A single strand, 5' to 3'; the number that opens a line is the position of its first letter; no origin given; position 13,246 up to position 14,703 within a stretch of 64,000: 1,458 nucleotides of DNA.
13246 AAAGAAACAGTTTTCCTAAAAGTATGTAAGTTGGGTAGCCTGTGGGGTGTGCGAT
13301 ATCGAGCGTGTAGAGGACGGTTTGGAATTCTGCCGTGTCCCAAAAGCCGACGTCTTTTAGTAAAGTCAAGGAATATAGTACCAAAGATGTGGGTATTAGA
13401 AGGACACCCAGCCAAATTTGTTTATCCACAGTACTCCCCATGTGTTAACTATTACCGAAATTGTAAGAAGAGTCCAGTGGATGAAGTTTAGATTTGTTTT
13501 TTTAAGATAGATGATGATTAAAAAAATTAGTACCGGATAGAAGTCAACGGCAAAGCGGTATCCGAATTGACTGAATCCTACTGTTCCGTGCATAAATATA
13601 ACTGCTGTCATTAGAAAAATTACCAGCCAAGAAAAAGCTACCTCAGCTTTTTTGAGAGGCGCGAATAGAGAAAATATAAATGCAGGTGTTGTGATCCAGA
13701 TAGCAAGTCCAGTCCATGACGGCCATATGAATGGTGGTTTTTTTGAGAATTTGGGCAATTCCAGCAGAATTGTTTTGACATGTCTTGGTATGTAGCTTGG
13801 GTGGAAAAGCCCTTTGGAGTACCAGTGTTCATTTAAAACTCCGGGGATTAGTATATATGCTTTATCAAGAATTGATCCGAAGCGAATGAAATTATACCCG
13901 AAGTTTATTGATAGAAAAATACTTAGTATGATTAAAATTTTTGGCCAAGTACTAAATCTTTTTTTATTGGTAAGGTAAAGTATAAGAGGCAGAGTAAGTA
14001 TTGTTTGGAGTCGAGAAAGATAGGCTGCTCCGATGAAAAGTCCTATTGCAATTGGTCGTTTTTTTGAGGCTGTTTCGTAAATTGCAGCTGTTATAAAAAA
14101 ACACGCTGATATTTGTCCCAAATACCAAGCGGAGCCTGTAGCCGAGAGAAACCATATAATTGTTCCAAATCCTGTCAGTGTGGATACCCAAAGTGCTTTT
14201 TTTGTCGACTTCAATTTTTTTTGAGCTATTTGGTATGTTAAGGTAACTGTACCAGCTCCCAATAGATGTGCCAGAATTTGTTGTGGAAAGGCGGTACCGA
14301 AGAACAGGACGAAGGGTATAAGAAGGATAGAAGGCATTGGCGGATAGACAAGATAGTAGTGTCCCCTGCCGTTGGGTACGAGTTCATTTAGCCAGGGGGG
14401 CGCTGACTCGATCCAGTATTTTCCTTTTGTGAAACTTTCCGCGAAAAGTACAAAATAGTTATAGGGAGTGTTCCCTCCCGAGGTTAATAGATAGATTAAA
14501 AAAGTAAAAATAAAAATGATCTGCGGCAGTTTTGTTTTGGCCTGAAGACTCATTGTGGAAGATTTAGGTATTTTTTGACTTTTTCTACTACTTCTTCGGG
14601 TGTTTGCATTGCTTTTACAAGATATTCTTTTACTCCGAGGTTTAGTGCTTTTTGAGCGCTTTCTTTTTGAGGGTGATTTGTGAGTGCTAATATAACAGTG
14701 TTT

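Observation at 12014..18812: Candidate protein O-glycosylation or envelope glycopolymer system: three GT-C glycosyltransferases, a co-transcribed receiver domain and an adjacent Pro/Thr-rich FN3 surface protein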

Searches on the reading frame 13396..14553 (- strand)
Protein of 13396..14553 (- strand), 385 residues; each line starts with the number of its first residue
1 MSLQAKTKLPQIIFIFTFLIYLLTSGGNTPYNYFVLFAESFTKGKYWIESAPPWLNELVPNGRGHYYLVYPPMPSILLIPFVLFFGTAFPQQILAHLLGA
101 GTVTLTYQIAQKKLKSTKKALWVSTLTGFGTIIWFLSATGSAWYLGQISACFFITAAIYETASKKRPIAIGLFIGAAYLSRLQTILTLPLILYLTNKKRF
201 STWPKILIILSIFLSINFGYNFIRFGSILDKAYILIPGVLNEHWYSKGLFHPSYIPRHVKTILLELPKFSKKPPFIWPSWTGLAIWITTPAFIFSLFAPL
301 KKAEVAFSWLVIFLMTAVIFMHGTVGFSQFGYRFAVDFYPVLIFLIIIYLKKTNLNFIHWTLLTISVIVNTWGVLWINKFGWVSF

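Call 4: search_protein_families(library=pfam, proteins=[window:13396-14553:-], max_evalue=0.01)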
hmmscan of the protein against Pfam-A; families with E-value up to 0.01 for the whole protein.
window:13396-14553:- (385 aa): 0 families

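Call 5: search_protein_families(library=ncbifam, proteins=[window:13396-14553:-], max_evalue=0.01)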
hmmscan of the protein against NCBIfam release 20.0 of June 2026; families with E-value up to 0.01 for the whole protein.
window:13396-14553:- (385 aa): 1 family
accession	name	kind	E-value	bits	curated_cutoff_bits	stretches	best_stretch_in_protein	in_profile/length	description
NF047440.1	LA3751_2_3_fam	subfamily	4.1e-08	32.5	200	1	53-229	68-248/460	LA_3751/LA_3752 family putative glycosyltransferase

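Call 10: find_homologous_proteins(query=window:13396-14553:-)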
Query window:13396-14553:- (385 aa): 941 proteins with E <= 0.001 among 7418 candidates; the best 120 are listed.
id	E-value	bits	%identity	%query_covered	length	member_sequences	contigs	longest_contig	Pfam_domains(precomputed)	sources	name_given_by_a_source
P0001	9.1e-252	853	100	100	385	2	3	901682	-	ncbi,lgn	-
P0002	1.5e-139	484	60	96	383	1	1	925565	-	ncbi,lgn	-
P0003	1.7e-138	480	59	98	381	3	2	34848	-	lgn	-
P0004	1.6e-137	477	60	97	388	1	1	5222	-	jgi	jgi:hypothetical protein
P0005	1.0e-136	474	59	98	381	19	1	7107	-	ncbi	-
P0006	1.8e-136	473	59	97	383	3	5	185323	-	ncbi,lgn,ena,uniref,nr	ncbi:hypothetical protein A2W13_01475 [Candidatus Woesebacteria bacterium RBG_16_36_11]|uniref:Glyco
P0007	4.6e-136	472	57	97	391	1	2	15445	-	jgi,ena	-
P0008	6.3e-136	472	58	99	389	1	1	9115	-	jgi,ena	-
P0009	8.6e-135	468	58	99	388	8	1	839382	-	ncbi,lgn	-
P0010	1.4e-134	467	59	97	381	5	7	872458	-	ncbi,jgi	ncbi:MAG: hypothetical protein ABSE04_01245 [Candidatus Microgenomates bacterium]|jgi:hypothetical p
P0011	3.9e-134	466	58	99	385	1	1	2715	-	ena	-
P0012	1.5e-133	464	57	99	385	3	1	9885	-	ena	-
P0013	2.7e-133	463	57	97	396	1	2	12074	-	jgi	-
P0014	2.7e-133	463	58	97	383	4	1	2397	-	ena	-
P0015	3.3e-133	463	58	95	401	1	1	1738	-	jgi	jgi:hypothetical protein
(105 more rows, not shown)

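Call 12: find_related_loci(query=A1, collection=genome_contigs, flank=10000)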
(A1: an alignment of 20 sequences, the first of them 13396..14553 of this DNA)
Query A1 (385 aa) in genome_contigs; peptide patterns used: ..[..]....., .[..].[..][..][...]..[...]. (x = any residue, [..] = any of these).
152 stretches matched a pattern; 99 encode a relative of the query (tblastn E <= 1e-3); the best 80 are kept; 80 distinct loci.
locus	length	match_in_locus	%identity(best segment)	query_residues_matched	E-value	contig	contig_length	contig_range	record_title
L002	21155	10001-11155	96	1-385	0e+0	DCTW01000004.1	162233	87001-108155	MAG TPA_asm: Candidatus Woesebacteria bacterium UBA1430 UBA1430_contig_24435, whole genome shotgun sequence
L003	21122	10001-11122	59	12-385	4e-141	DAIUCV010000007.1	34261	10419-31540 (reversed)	MAG TPA_asm: Patescibacteria group bacterium isolate CTOTU14580 NODE_61_length_34261_cov_9.875110, whole genome shotgun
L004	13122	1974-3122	57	4-385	5e-138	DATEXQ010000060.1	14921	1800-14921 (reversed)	MAG TPA_asm: Patescibacteria group bacterium isolate SMAG_U8423 k141_1391651, whole genome shotgun sequence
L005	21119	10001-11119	59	14-385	5e-133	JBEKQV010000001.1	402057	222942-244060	MAG: Candidatus Microgenomates bacterium isolate SPRUCE 496 SPRUCE_496_1, whole genome shotgun sequence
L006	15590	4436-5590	57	8-385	4e-131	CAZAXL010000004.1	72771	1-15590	MAG TPA_asm: uncultured Gammaproteobacteria bacterium isolate SRP062349_co2_103 genome assembly, contig: NODE_224_length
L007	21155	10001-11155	56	3-385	1e-129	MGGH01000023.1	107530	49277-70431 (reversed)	MAG: Candidatus Woesebacteria bacterium RIFCSPHIGHO2_01_FULL_39_23 rifcsphigho2_01_scaffold_349, whole genome shotgun se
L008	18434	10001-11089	56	24-385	3e-129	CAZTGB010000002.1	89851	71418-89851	MAG TPA_asm: uncultured Gammaproteobacteria bacterium isolate SRP090828_co3_120 genome assembly, contig: NODE_12_length_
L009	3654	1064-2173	56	17-385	4e-130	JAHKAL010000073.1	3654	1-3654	MAG: Patescibacteria group bacterium isolate Undefined_mixed_planktonic.mb.4 Undefined_mixed_pla.mb.4_k141_1268455, whol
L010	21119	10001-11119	54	14-385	1e-126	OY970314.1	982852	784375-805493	MAG: Candidatus Woesebacteria bacterium isolate MFD01299.bin.c.5 genome assembly, chromosome: 1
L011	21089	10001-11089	56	21-385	2e-125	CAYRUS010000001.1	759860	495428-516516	MAG TPA_asm: uncultured Gammaproteobacteria bacterium isolate SRP144015_co1_9 genome assembly, contig: NODE_2_length_759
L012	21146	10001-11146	56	6-385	4e-125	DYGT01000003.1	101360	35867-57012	MAG TPA_asm: Candidatus Microgenomatus sp. isolate BE2012_6_40_25 Afr_mines_BE2012_107_length_101360_cov_10_224086, whol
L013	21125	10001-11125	54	13-385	5e-125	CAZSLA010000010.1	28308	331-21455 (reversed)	MAG TPA_asm: uncultured Gammaproteobacteria bacterium isolate binchicken_co60_48 genome assembly, contig: NODE_2392_leng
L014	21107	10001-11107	57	19-385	3e-124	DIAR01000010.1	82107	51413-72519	MAG TPA_asm: Candidatus Woesebacteria bacterium UBA5073 UBA5073_contig_1602, whole genome shotgun sequence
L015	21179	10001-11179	53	1-385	4e-124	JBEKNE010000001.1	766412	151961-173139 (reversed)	MAG: Candidatus Microgenomates bacterium isolate SPRUCE 40 SPRUCE_40_1, whole genome shotgun sequence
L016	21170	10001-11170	53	1-385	5e-124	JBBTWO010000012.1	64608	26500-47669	MAG: Patescibacteria group bacterium isolate H41-bin046_1 H41_bin046_1_000000000012, whole genome shotgun sequence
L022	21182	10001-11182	51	8-385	9e-121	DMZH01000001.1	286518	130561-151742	MAG TPA_asm: Candidatus Woesebacteria bacterium isolate UBA8517 contig_72, whole genome shotgun sequence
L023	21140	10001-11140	53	8-385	2e-120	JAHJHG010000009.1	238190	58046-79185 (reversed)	MAG: Patescibacteria group bacterium isolate Modern_marine_planktonic.mb.16 Modern_marine_plan.mb.16_k141_790344, whole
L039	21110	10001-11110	48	20-385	9e-107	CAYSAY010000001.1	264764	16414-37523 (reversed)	MAG TPA_asm: uncultured Gammaproteobacteria bacterium isolate ERP113451_co1_283 genome assembly, contig: NODE_7_length_2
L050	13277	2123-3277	44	12-384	1e-95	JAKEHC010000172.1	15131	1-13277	MAG: Candidatus Dadabacteria bacterium isolate PMV_6.24 PMV_6.24.k101_1505301, whole genome shotgun sequence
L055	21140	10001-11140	42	12-380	4e-85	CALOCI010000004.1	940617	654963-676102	MAG: uncultured Thermodesulfobacteriota bacterium isolate LOGT_bin.0081 genome assembly, contig: contig_15980, whole gen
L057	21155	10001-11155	41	12-384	4e-81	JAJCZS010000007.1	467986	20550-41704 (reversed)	MAG: Deltaproteobacteria bacterium isolate OFTM111 OFTM111_6, whole genome shotgun sequence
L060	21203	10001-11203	38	1-380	1e-79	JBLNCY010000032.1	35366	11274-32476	MAG: Methanocella sp. isolate MAG113 PRJNA950955_bin21_renamed_31, whole genome shotgun sequence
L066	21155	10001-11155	38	13-380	2e-76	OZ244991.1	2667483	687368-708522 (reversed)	MAG: Thermodesulfobacteriota bacterium isolate 77748b03-fe7e-4f50-8619-3c6866420abe genome assembly, chromosome: 1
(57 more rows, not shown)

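Call 18: search_protein_families(library=pfam, proteins=[L012:8044-9963:-, L003:7720-9993:+, L005:11125-12612:+, L007:12206-13720:-, L039:11103-13070:-, L005:5149-6666:+, L005:6676-7257:+, L022:11187-12266:+, L010:11077-12678:+, L023:5791-6987:+], max_evalue=0.01)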
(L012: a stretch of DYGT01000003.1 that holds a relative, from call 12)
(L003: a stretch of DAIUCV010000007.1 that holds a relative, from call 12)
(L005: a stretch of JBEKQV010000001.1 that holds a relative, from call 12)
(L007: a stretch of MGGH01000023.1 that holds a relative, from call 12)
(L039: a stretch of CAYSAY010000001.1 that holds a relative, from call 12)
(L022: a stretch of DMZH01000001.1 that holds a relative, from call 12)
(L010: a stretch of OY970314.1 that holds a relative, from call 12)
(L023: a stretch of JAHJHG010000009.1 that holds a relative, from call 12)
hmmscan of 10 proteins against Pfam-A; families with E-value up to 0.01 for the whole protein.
L012:8044-9963:- (639 aa): 2 families
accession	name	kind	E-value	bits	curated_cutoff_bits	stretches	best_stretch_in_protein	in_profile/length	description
PF20604.3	DUF6798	-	3.6e-05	23.8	26.9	1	519-558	9-47/61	Domain of unknown function (DUF6798)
PF10060.15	DUF2298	-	0.00038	20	27.8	0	49-496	3-455/488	Uncharacterized membrane protein (DUF2298)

L003:7720-9993:+ (757 aa): 1 family
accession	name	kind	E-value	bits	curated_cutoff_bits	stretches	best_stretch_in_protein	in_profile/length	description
PF09586.16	YfhO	-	7.1e-16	58.2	28.5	2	654-725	752-824/835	Bacterial membrane protein YfhO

L005:11125-12612:+ (495 aa): 1 family
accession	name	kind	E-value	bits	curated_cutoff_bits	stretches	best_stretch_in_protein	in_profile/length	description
PF13231.12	PMT_2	-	5.2e-09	36.9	26.1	1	69-227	3-159/160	Dolichyl-phosphate-mannose-protein mannosyltransferase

L007:12206-13720:- (504 aa): 1 family
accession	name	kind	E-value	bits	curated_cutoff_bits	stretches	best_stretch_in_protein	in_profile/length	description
PF13231.12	PMT_2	-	4.7e-08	33.8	26.1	1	94-225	25-158/160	Dolichyl-phosphate-mannose-protein mannosyltransferase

L039:11103-13070:- (655 aa): 0 families

L005:5149-6666:+ (505 aa): 0 families

L005:6676-7257:+ (193 aa): 0 families

L022:11187-12266:+ (359 aa): 1 family
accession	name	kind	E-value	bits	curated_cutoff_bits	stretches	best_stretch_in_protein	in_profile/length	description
PF13231.12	PMT_2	-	2.7e-09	37.9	26.1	1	65-205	3-153/160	Dolichyl-phosphate-mannose-protein mannosyltransferase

L010:11077-12678:+ (533 aa): 2 families
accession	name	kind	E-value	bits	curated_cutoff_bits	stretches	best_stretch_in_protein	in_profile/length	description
PF13231.12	PMT_2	-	4.3e-11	43.7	26.1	1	105-262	3-158/160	Dolichyl-phosphate-mannose-protein mannosyltransferase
PF02366.24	PMT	-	0.001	19.1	22.7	1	50-196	4-155/245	Dolichyl-phosphate-mannose-protein mannosyltransferase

L023:5791-6987:+ (398 aa): 1 family
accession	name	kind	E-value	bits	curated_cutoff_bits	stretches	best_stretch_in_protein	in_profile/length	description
PF08116.16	Toxin_29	-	0.0032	17.9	25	1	156-181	6-31/31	PhTx neurotoxin family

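Call 24: search_solved_structures(query=A1, max_evalue=10)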
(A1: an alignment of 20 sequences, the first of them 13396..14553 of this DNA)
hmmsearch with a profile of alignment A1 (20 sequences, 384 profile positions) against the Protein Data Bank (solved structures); distinct sequences matched with E-value up to 10: 7.
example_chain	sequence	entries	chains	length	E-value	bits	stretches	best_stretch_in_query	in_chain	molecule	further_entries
6p91_A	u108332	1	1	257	0.56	12.5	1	199-306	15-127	Pre-glycoprotein polyprotein GP complex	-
8tyc_A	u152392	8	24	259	0.57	12.4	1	199-306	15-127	Glycoprotein G1 | Glycoprotein GP1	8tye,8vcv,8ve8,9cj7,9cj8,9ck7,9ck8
5vk2_A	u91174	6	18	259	0.57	12.4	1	199-306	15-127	Pre-glycoprotein polyprotein GP complex | Glycoprotein G1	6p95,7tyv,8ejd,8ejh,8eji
7puy_A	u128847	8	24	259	0.57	12.4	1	199-306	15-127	Pre-glycoprotein polyprotein GP complex | Glycoprotein G1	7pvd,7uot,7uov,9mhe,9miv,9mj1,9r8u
1abw_A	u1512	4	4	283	1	11.6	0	242-279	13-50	HEMOGLOBIN-BASED BLOOD SUBSTITUTE | HEMOGLOBIN | PROTEIN (DEOXYHEMOGLOBIN (ALPHA CHAIN))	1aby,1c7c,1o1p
1c7d_A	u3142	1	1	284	1.1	11.6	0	242-279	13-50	PROTEIN (DEOXYHEMOGLOBIN (ALPHA CHAIN))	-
7yav_B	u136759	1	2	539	3.6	9.8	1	7-81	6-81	MaDA1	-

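Call 32: predict_structure(alignment_id=A1)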
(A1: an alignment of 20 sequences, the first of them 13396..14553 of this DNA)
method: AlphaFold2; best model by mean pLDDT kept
length: 385 residues; sequences in the alignment: 20
mean_pLDDT: 83.8   pTM: 0.88
mean pLDDT of the five models: 83.8, 82.4, 81.5, 80.5, 78.2
residues with pLDDT >= 90: 171; 70-90: 148; 50-70: 51; < 50: 15
segments of 3 or more residues with pLDDT < 50: 282-284, 286-288, 328-330, 383-385
pLDDT, mean of each block of 10 residues (from residue 1): 66 95 76 88 89 74 85 94 91 92 96 95 92 71 84 97 92 97 92 78 93 95 89 84 85 85 73 65 50 81 92 88 60 75 94 91 86 72 51
secondary structure, 60 per line:
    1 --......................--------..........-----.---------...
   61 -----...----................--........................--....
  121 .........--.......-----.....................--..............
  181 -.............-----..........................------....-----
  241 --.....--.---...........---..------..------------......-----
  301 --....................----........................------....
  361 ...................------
elements in order: H3-24 H33-42 E58-60 E66-68 H73-88 H91-114 H117-129 H132-138 H144-164 H167-180 H182-194 H200-225 H232-235 H243-247 H254-264 H290-295 H303-321 H327-350 H357-379

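Call 43: search_protein_families(library=pfam, proteins=[L055:5360-7093:-, L055:7197-7853:-, L055:7978-8682:+, L055:8687-9940:+, L055:11176-11793:-, L055:11865-13166:-, L055:13189-14499:-, L055:14480-15181:-, L055:15218-16777:-, L055:16784-18433:-], max_evalue=0.01)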
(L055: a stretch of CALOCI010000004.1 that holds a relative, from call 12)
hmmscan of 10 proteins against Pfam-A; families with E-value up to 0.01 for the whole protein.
L055:5360-7093:- (577 aa): 3 families
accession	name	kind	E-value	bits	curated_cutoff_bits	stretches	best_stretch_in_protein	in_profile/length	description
PF02540.23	NAD_synthase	-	5.9e-76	255.2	21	1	302-552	2-242/242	NAD synthase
PF00795.27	CN_hydrolase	-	3.1e-37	128.7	23.2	1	3-243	1-249/256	Carbon-nitrogen hydrolase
PF03054.22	tRNA_Me_trans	-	0.0026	17.9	20.6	1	319-386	1-77/202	tRNA methyl transferase HUP domain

L055:7197-7853:- (218 aa): 1 family
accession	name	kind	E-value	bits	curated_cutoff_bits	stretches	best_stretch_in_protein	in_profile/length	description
PF02517.21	Rce1-like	-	8.5e-21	74.5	22.4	1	114-211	3-93/93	Type II CAAX prenyl endopeptidase Rce1-like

L055:7978-8682:+ (234 aa): 2 families
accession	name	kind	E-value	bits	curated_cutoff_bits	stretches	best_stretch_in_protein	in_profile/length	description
PF00535.33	Glycos_transf_2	-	5.7e-32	111.4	23.3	1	8-172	2-166/168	Glycosyl transferase family 2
PF13641.12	Glyco_tranf_2_3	-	2.7e-08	34.6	27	1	6-174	3-175/230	Glycosyltransferase like family 2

L055:8687-9940:+ (417 aa): 0 families

L055:11176-11793:- (205 aa): 1 family
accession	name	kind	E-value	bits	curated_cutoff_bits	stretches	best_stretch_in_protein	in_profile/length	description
PF04138.20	GtrA_DPMS_TM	-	8.9e-23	81.2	26.1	2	75-203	1-117/117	GtrA/DPMS, transmembrane domain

L055:11865-13166:- (433 aa): 3 families
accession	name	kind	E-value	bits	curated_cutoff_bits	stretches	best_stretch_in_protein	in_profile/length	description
PF16192.10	PMT_4TMC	-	2.7e-26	92.8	32.4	1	259-432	4-202/202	C-terminal four TMM region of protein-O-mannosyltransferase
PF02366.24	PMT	-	1.7e-22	80.6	22.7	1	17-249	3-239/245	Dolichyl-phosphate-mannose-protein mannosyltransferase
PF13231.12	PMT_2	-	6.3e-19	69.2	26.1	1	74-194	2-122/160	Dolichyl-phosphate-mannose-protein mannosyltransferase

L055:13189-14499:- (436 aa): 1 family
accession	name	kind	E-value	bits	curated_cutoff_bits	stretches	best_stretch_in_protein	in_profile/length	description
PF09594.16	GT87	-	1e-05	25.8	25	1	77-335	12-234/237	Glycosyltransferase family 87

L055:14480-15181:- (233 aa): 3 families
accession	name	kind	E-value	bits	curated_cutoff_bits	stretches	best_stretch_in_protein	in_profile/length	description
PF00535.33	Glycos_transf_2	-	4.1e-28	98.8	23.3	1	7-133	1-126/168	Glycosyl transferase family 2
PF10111.15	Glyco_tranf_2_2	-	2.5e-10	40.7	27.3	1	9-116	3-110/276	Glycosyltransferase like family 2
PF13641.12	Glyco_tranf_2_3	-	2.2e-06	28.3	27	1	6-214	3-222/230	Glycosyltransferase like family 2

L055:15218-16777:- (519 aa): 3 families
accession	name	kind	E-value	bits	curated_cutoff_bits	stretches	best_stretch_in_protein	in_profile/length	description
PF13517.12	FG-GAP_3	-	1.3e-50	170.3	26.9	6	285-348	1-60/61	FG-GAP-like repeat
PF01839.29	FG-GAP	-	2.8e-19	69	22.1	2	279-298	3-22/37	FG-GAP repeat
PF07593.17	UnbV_ASPIC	-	1.2e-13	51.2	23.4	1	435-497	1-64/68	ASPIC and UnbV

L055:16784-18433:- (549 aa): 6 families
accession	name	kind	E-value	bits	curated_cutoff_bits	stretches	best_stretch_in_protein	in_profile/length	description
PF05199.19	GMC_oxred_C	-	2.3e-22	80.5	24.6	1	414-534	1-138/139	GMC oxidoreductase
PF00732.25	GMC_oxred_N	-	1.4e-17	64.7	23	1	144-322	59-214/218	GMC oxidoreductase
PF07992.20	Pyr_redox_2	-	8.5e-06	25.8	26.1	1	8-84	1-61/291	Pyridine nucleotide-disulphide oxidoreductase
PF13450.12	NAD_binding_8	-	4.1e-05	24.2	21.9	1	12-41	1-30/68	NAD(P)-binding Rossmann-like domain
PF00890.30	FAD_binding_2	-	0.0035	17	20.4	0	9-41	1-33/414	FAD binding domain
PF01494.25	FAD_binding_3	-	0.004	16.9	22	0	8-38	2-32/349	FAD binding domain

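Call 56: search_protein_families(library=pfam, alignment_id=A1, max_evalue=1)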
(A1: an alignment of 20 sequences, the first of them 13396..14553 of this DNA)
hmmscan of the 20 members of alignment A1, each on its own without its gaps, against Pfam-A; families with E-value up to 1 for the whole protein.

A. member 1, window:13396-14553:- (385 aa): 0 families

B. families by the number of members that match (of 20 scanned): 5 families
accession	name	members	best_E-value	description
PF14897.12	EpsG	2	0.03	EpsG family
PF06738.18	ThrE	1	0.076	Putative threonine/serine exporter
PF00122.25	E1-E2_ATPase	1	0.22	E1-E2 ATPase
PF21594.4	UBA_MELK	1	0.24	Maternal embryonic leucine zipper kinase, UBA domain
PF03203.19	MerC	1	0.52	MerC mercury resistance protein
